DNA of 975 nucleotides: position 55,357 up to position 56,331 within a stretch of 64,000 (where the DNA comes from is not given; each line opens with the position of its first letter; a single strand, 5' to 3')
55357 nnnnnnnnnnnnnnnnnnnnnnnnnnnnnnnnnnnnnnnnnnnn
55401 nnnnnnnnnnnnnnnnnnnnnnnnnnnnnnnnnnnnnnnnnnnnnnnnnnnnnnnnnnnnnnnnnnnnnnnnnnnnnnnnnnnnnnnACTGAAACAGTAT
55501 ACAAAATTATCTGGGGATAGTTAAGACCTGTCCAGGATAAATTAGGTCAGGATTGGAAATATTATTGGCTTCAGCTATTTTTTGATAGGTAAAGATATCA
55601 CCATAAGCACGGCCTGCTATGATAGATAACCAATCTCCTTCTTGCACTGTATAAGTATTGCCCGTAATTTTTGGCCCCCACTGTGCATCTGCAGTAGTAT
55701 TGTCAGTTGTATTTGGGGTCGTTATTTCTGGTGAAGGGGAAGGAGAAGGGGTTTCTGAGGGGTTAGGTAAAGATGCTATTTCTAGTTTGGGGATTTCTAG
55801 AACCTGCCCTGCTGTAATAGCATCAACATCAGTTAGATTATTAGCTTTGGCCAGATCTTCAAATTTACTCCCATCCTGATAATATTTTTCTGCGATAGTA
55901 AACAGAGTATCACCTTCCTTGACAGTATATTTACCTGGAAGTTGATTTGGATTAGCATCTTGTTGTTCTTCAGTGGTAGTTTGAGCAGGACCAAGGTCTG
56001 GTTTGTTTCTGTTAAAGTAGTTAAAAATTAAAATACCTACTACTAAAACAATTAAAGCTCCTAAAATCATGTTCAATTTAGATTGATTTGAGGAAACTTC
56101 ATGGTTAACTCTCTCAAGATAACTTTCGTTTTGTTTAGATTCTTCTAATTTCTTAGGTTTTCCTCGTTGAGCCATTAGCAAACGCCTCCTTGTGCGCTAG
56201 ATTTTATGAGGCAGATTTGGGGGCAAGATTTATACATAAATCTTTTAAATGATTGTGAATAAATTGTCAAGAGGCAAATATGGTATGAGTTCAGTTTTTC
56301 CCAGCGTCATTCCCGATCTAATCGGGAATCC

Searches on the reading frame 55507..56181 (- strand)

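Call 7: search_protein_families(library=pfam, proteins=[window:55507-56181:-], max_evalue=0.01)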
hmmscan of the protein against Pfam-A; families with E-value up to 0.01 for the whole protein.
window:55507-56181:- (224 aa): 5 families
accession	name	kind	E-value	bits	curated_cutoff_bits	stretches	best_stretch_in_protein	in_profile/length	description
PF01476.26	LysM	-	9.1e-28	96.4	20.9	2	85-131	1-43/43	LysM domain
PF23472.1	LysM2_CERK1_LYK3_4_5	-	6.9e-13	48.7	27.4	2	84-131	7-54/56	LYK3/4/5 LysM2 domain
PF23457.1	LysM2_NFP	-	2.6e-08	34.2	36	1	176-223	7-54/56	NFP LysM2 domain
PF23473.1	LysM3_LYK4_5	-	3.4e-08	33.9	29.3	1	176-223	4-47/48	LYK4/5 LysM3 domain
PF16426.10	DUF5023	-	0.0082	16.2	25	0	173-207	45-79/197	Domain of unknown function (DUF5023)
